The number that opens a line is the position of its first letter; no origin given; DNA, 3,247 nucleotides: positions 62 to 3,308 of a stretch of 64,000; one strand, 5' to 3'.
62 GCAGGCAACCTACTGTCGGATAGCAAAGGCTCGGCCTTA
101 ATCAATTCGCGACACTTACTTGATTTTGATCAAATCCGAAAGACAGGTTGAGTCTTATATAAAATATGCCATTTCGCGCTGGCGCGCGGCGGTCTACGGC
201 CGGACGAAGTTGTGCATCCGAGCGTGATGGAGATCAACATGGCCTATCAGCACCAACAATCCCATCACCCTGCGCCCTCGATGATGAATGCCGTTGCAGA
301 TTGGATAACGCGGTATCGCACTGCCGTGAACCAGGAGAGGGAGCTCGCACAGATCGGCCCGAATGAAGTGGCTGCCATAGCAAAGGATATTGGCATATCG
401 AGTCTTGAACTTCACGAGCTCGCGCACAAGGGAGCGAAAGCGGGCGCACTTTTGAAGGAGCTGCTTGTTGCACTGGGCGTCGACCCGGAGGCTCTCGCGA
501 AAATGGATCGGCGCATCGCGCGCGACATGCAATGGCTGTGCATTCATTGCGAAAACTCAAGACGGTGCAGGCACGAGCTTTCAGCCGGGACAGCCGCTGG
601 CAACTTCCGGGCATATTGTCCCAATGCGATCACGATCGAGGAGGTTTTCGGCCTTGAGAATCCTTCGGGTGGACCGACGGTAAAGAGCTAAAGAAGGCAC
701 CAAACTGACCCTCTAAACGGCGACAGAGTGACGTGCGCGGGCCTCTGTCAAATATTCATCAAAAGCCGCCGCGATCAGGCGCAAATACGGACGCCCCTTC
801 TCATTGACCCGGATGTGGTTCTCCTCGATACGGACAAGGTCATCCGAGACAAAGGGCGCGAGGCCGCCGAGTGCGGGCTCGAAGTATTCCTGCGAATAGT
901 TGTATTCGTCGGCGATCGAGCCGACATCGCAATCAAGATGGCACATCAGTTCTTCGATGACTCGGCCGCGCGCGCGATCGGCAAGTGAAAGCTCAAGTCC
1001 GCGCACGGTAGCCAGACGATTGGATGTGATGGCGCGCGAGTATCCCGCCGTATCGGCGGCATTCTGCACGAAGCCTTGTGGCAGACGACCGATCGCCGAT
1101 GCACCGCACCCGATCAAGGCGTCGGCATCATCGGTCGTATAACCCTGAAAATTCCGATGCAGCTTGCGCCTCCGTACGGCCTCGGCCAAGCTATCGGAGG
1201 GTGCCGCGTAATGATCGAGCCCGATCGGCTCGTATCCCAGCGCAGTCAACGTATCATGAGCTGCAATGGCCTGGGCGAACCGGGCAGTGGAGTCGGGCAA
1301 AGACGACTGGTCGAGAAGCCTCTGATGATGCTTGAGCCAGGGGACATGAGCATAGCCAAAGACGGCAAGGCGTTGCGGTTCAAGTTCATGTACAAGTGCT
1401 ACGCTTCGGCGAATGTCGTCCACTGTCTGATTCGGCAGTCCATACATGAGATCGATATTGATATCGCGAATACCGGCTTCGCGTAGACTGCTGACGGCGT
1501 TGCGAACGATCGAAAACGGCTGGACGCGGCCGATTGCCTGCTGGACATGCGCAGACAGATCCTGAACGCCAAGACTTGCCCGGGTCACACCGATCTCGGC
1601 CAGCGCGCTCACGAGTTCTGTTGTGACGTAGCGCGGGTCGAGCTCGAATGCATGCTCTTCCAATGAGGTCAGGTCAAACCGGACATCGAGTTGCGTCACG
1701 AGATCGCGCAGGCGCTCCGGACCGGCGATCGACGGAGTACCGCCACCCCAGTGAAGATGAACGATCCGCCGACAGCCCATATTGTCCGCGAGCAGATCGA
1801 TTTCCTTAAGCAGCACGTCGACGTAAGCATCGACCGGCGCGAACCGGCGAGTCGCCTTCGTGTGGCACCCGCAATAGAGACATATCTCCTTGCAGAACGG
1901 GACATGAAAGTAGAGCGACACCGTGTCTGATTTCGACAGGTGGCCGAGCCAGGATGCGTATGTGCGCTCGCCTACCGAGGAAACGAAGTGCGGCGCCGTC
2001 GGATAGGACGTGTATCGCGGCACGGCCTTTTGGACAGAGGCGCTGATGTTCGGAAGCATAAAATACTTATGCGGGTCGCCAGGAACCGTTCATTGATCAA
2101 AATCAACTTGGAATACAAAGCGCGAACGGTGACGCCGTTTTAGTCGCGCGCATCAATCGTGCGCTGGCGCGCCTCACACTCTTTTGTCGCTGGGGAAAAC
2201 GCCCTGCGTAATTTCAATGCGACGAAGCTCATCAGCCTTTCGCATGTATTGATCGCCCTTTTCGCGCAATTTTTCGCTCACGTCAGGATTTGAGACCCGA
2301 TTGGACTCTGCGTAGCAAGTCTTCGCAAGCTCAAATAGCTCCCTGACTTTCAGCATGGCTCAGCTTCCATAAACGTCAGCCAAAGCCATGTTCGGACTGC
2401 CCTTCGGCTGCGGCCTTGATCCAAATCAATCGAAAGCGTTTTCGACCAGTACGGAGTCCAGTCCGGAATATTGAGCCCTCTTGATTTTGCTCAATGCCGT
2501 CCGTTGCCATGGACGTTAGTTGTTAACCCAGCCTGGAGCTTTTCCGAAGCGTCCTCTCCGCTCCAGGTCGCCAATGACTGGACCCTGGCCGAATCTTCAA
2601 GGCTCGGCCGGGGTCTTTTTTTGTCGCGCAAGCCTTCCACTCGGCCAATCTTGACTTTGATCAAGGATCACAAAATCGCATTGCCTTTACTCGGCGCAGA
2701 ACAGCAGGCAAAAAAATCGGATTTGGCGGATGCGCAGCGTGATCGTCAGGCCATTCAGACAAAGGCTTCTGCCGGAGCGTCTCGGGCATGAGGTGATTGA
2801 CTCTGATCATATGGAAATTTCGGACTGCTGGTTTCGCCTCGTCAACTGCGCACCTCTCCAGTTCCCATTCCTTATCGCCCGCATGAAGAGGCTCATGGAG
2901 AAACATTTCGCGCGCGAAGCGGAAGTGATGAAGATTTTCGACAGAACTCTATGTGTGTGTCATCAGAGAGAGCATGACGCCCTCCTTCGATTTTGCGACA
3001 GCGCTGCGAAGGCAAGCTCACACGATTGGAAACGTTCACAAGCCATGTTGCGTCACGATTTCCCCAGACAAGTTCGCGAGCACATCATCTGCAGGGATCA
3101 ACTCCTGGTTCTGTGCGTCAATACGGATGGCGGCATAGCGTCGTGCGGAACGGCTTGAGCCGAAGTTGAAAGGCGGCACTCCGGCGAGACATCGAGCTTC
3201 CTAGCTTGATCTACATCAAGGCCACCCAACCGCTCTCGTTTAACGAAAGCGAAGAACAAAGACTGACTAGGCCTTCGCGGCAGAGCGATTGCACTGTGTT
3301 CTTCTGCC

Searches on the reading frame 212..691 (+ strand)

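Call 9: search_protein_families(library=pfam, proteins=[window:212-691:+], max_evalue=0.1)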
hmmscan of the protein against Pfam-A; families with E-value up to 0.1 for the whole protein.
window:212-691:+ (159 aa): 1 family
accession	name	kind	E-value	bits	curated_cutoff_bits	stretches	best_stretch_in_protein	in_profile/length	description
PF20056.4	DUF6455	-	0.0011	19.4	23.7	1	77-144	10-81/85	Family of unknown function (DUF6455)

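Call 47: search_protein_families(library=ncbifam, proteins=[window:212-688:+], max_evalue=0.01)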
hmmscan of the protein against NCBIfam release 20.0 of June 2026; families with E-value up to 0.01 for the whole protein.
window:212-688:+ (159 aa): 0 families

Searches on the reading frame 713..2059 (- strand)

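Call 9: search_protein_families(library=pfam, proteins=[window:713-2059:-], max_evalue=0.1)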
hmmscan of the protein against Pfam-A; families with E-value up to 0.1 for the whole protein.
window:713-2059:- (448 aa): 2 families
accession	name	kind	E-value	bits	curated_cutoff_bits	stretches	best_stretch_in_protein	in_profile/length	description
PF04055.27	Radical_SAM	-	1.9e-20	74.2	29.5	1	51-222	2-165/166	Radical SAM superfamily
PF06969.22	HemN_C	-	0.0003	21.2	24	1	357-424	1-66/67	HemN C-terminal domain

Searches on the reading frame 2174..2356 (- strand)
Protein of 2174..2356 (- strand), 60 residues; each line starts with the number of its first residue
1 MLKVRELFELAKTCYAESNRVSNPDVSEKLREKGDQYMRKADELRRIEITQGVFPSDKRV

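Call 9: search_protein_families(library=pfam, proteins=[window:2174-2356:-], max_evalue=0.1)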
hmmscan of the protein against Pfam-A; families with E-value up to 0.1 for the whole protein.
window:2174-2356:- (60 aa): 1 family
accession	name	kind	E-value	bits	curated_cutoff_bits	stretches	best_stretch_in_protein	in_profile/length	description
PF04212.24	MIT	-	0.038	14.5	30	1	22-45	42-65/66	MIT (microtubule interacting and transport) domain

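Call 15: find_related_loci(query=window:2174-2356:-, collection=genome_contigs, flank=3000)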
Query window:2174-2356:- (60 aa) in genome_contigs; peptide patterns used: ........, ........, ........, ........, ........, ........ (x = any residue, [..] = any of these).
311 stretches matched a pattern, but none encodes a relative of the query by tblastn (E <= 1e-3).

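Call 47: search_protein_families(library=ncbifam, proteins=[window:2174-2353:-], max_evalue=0.01)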
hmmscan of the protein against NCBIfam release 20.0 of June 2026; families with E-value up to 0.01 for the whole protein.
window:2174-2353:- (59 aa): 0 families

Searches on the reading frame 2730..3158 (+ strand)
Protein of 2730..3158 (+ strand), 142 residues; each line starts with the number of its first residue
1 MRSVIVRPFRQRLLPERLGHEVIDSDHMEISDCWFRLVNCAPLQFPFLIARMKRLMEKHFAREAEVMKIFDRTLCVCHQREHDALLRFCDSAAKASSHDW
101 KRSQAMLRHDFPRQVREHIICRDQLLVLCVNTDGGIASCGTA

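Call 9: search_protein_families(library=pfam, proteins=[window:2730-3158:+], max_evalue=0.1)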
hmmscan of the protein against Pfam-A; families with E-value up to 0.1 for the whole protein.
window:2730-3158:+ (142 aa): 1 family
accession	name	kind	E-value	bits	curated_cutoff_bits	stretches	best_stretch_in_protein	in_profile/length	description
PF01814.28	Hemerythrin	-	0.00088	20.2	25.3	1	21-119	4-116/127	Hemerythrin HHE cation binding domain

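Call 14: find_related_loci(query=window:2730-3158:+, collection=genome_contigs, flank=3000)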
Query window:2730-3158:+ (142 aa) in genome_contigs; peptide patterns used: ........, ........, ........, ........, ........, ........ (x = any residue, [..] = any of these).
599 stretches matched a pattern (row limit reached: there are more); 1 encode a relative of the query (tblastn E <= 1e-3); 1 distinct loci.
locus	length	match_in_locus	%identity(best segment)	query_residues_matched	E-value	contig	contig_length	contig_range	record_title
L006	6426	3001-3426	75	1-142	3e-74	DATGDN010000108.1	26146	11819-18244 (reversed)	MAG TPA_asm: Pseudolabrys sp. isolate SMAG_U9675 k141_465086, whole genome shotgun sequence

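Call 47: search_protein_families(library=ncbifam, proteins=[window:2730-3155:+], max_evalue=0.01)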
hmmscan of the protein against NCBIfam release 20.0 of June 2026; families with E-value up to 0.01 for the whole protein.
window:2730-3155:+ (142 aa): 3 families
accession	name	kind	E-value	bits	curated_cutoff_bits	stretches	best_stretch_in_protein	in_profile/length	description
TIGR02481.1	hemeryth_dom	domain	7.4e-09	35.7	51.75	1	18-126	8-122/126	hemerythrin domain-containing protein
NF033749.1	bact_hemeryth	subfamily_domain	4.8e-05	23.5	84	1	20-125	12-123/129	bacteriohemerythrin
NF002522.0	PRK01917.1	equivalog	0.00012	22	162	1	17-127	17-128/145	cation-binding hemerythrin HHE family protein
